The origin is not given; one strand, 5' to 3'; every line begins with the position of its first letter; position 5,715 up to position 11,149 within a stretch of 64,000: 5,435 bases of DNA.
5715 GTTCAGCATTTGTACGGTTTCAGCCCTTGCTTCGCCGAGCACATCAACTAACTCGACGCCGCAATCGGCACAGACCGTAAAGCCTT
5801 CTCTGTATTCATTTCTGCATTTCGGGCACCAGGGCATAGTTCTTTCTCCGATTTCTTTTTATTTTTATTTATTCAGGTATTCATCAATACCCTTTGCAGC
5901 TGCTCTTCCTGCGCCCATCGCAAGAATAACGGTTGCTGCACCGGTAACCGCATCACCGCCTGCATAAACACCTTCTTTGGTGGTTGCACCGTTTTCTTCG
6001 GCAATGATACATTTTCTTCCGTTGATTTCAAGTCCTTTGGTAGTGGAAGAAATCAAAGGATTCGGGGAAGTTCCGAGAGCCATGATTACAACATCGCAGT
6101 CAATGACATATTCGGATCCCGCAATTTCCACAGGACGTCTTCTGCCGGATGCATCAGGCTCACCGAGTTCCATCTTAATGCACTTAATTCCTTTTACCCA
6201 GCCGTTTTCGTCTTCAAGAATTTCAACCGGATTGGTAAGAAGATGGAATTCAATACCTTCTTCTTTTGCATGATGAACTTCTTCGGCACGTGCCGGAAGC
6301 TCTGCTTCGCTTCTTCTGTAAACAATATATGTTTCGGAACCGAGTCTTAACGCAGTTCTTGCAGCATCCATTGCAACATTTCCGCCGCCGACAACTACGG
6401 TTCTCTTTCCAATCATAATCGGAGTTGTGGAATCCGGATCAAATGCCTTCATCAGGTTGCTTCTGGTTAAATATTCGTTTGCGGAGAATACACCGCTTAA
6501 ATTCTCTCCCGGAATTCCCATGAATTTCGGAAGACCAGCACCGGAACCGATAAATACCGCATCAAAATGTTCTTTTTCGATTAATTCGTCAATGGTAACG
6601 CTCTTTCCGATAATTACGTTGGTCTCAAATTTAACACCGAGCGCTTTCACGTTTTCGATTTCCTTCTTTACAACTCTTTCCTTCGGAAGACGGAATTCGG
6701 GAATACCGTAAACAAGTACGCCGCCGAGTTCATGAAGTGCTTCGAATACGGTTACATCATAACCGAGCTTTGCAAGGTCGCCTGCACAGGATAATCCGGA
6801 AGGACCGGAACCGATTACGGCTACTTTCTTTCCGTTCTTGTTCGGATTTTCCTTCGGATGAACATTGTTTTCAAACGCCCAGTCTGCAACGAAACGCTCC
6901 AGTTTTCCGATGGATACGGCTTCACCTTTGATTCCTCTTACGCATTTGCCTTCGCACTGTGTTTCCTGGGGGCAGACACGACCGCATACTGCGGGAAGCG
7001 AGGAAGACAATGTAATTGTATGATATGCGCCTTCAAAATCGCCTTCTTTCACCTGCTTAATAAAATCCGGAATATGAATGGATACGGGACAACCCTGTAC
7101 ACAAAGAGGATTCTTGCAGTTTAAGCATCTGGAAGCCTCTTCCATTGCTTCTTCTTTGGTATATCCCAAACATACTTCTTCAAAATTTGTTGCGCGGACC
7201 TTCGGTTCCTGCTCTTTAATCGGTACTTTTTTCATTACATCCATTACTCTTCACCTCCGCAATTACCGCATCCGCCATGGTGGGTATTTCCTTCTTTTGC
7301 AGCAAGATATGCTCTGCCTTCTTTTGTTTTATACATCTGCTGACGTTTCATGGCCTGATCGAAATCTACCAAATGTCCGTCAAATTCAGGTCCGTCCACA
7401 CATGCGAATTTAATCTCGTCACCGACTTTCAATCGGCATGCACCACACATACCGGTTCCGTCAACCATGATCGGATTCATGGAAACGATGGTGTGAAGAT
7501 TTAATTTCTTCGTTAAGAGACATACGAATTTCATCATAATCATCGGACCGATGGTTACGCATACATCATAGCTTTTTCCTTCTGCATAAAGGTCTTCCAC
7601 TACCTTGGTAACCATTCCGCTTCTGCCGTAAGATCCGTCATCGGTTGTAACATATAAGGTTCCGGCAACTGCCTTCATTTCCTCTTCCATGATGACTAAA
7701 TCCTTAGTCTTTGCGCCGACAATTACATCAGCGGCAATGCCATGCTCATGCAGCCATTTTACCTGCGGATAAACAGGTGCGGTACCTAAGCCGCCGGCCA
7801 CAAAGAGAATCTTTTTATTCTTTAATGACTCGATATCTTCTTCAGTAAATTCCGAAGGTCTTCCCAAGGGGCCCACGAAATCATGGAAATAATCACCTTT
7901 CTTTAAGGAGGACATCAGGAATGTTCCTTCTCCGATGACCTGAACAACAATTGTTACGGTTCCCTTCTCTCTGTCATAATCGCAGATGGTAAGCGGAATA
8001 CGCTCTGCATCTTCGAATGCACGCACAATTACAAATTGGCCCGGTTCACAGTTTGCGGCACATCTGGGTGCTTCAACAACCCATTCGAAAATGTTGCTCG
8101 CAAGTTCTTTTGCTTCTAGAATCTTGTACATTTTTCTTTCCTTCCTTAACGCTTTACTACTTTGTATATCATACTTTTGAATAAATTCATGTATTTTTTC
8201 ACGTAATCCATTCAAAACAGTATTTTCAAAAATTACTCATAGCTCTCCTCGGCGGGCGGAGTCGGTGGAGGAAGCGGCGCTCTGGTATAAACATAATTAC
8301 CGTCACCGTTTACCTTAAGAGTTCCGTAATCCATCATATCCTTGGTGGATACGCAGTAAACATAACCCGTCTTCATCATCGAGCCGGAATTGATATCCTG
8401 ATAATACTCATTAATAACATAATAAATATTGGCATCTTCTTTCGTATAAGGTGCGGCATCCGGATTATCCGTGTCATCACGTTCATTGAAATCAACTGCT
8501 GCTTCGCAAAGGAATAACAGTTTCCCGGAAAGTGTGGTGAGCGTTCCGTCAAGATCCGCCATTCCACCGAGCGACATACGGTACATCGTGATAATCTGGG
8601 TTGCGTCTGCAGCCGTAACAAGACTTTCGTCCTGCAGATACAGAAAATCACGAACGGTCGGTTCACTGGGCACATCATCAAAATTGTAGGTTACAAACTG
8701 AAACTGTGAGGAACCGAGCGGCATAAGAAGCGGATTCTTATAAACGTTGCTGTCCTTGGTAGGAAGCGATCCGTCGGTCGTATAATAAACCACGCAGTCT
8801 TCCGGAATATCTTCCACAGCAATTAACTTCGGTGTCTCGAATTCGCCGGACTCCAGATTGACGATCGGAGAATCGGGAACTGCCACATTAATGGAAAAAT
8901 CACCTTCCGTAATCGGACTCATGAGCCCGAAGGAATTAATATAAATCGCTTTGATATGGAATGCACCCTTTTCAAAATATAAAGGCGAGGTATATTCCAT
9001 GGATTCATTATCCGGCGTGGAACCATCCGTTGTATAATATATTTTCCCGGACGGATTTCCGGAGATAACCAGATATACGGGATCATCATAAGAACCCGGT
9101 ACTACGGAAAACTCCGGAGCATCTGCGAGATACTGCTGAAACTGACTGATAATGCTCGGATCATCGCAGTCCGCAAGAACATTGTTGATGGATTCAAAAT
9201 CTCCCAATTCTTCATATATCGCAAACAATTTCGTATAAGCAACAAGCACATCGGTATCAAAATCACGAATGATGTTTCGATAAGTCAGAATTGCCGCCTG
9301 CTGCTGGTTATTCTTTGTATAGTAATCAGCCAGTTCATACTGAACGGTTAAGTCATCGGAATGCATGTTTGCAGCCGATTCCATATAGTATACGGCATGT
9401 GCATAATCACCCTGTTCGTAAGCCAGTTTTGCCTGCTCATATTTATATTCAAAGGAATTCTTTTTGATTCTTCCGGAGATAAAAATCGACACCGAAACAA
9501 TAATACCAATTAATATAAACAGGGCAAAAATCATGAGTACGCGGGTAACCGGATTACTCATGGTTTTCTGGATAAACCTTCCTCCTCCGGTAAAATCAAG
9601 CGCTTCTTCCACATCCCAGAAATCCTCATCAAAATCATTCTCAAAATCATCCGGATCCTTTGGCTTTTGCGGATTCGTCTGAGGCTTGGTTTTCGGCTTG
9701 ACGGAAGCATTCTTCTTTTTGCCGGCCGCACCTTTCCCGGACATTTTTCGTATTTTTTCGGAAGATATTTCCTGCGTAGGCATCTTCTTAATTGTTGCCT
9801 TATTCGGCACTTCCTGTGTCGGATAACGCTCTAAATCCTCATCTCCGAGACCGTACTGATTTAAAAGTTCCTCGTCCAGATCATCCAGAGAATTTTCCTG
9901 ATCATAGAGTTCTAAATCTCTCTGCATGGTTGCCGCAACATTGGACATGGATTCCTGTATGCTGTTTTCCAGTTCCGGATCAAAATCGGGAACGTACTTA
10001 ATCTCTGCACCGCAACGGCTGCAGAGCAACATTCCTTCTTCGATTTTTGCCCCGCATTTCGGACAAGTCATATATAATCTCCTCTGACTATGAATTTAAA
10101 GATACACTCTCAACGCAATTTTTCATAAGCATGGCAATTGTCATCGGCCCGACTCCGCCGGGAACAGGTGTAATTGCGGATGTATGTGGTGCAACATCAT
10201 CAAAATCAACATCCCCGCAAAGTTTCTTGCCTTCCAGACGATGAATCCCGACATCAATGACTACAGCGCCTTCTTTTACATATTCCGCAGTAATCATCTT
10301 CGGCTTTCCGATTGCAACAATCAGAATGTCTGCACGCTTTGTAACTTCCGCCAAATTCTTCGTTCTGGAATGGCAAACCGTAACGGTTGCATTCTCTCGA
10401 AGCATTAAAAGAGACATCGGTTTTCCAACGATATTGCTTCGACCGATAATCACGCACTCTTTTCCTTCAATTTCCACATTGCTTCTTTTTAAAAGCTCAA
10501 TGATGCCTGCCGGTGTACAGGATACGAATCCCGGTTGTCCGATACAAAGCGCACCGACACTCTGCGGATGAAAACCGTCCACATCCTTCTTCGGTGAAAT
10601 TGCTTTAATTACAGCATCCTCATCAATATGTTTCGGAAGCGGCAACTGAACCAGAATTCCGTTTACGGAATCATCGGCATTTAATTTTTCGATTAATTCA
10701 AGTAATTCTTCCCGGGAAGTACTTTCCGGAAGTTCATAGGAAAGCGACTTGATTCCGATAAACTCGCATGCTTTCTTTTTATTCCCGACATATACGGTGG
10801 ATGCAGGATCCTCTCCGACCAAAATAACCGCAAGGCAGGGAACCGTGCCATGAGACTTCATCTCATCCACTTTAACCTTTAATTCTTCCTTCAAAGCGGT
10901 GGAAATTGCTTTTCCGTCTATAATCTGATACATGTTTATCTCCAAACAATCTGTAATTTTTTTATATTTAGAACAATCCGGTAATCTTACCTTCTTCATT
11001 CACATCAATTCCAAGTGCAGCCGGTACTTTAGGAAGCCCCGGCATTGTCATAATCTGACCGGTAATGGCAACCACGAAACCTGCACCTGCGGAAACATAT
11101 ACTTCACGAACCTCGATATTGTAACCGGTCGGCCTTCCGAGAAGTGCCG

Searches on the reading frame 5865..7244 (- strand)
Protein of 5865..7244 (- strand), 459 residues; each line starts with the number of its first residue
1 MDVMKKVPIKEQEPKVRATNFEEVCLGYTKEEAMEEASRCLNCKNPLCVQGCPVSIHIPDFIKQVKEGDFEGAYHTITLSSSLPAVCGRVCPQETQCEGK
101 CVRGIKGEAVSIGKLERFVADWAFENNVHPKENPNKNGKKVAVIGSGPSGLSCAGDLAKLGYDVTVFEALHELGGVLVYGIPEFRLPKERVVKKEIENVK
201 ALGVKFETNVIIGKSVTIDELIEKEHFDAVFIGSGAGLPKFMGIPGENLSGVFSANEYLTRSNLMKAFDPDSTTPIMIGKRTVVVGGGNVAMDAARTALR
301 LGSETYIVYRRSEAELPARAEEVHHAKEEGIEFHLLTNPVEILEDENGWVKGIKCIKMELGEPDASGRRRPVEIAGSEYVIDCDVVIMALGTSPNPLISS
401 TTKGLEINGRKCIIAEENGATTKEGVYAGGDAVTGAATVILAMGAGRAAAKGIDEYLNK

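Call 37: search_protein_families(library=pfam, proteins=[window:5865-7244:-], max_evalue=0.00001)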
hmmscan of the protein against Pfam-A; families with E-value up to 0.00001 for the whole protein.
window:5865-7244:- (459 aa): 7 families
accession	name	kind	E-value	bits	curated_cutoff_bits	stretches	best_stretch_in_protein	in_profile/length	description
PF14691.11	Fer4_20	-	4.7e-46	155.7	25.8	1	17-127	1-112/113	Dihydroprymidine dehydrogenase domain II, 4Fe-4S cluster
PF07992.20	Pyr_redox_2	-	2.6e-42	145.7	26.1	2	139-446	1-291/291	Pyridine nucleotide-disulphide oxidoreductase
PF00070.33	Pyr_redox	-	3.7e-18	66.2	22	2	281-354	1-78/82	Pyridine nucleotide-disulphide oxidoreductase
PF13738.12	Pyr_redox_3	-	8.1e-10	38.9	30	0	277-315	162-200/305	Pyridine nucleotide-disulphide oxidoreductase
PF13450.12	NAD_binding_8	-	1e-07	32.5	21.9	1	143-175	1-33/68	NAD(P)-binding Rossmann-like domain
PF12831.13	FAD_oxidored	-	2.3e-07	30.9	27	0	141-180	2-41/416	FAD dependent oxidoreductase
PF03486.20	HI0933_like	-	2.5e-06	27.6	50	0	140-174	2-36/244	HI0933-like protein Rossmann domain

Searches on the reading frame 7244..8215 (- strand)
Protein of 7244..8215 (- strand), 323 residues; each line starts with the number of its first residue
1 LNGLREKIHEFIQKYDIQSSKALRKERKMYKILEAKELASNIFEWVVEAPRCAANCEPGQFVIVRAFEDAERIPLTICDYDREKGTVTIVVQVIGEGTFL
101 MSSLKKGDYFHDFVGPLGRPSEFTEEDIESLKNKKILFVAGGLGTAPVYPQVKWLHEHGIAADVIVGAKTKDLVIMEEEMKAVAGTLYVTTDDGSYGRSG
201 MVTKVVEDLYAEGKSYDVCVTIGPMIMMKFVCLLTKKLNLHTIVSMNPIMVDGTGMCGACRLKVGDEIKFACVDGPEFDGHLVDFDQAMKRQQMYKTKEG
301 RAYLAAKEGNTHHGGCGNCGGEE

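Call 37: search_protein_families(library=pfam, proteins=[window:7244-8215:-], max_evalue=0.00001)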
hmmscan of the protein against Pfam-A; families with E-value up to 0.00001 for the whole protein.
window:7244-8215:- (323 aa): 1 family
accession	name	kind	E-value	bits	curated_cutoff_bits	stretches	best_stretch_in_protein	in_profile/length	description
PF10418.14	DHODB_Fe-S_bind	-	2.4e-13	50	23.9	1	247-283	1-40/41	Iron-sulfur cluster binding domain of dihydroorotate dehydrogenase B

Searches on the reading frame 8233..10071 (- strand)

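Call 37: search_protein_families(library=pfam, proteins=[window:8233-10071:-], max_evalue=0.00001)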
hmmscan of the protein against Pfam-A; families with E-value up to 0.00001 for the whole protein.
window:8233-10071:- (612 aa): 3 families
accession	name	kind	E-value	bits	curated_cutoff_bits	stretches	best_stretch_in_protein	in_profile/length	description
PF13290.12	CHB_HEX_C_1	-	7.6e-25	87.1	22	2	325-388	3-66/67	Chitobiase/beta-hexosaminidase C-terminal domain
PF13287.12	Fn3_assoc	-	5e-22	78.2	23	2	338-390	6-57/59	Fn3 associated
PF13240.11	Zn_Ribbon_1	-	2e-06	27.9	25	1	3-23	2-22/23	zinc-ribbon domain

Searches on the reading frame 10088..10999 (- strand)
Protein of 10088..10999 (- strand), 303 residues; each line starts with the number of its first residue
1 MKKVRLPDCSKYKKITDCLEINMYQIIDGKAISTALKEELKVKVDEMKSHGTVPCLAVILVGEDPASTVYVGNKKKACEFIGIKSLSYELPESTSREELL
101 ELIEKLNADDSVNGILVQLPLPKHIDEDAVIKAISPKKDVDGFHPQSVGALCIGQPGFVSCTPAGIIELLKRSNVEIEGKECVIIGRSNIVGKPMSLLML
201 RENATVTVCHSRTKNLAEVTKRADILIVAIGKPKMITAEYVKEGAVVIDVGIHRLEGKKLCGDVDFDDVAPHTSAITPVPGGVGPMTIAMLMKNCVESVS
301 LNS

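Call 37: search_protein_families(library=pfam, proteins=[window:10088-10999:-], max_evalue=0.00001)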
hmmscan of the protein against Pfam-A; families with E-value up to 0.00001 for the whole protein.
window:10088-10999:- (303 aa): 2 families
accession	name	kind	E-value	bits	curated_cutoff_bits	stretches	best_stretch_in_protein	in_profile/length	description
PF02882.25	THF_DHG_CYH_C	-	3.8e-72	241.3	27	1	144-300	1-157/160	Tetrahydrofolate dehydrogenase/cyclohydrolase, NAD(P)-binding domain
PF00763.28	THF_DHG_CYH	-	1.8e-46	157.5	32.8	1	27-141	1-115/115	Tetrahydrofolate dehydrogenase/cyclohydrolase, catalytic domain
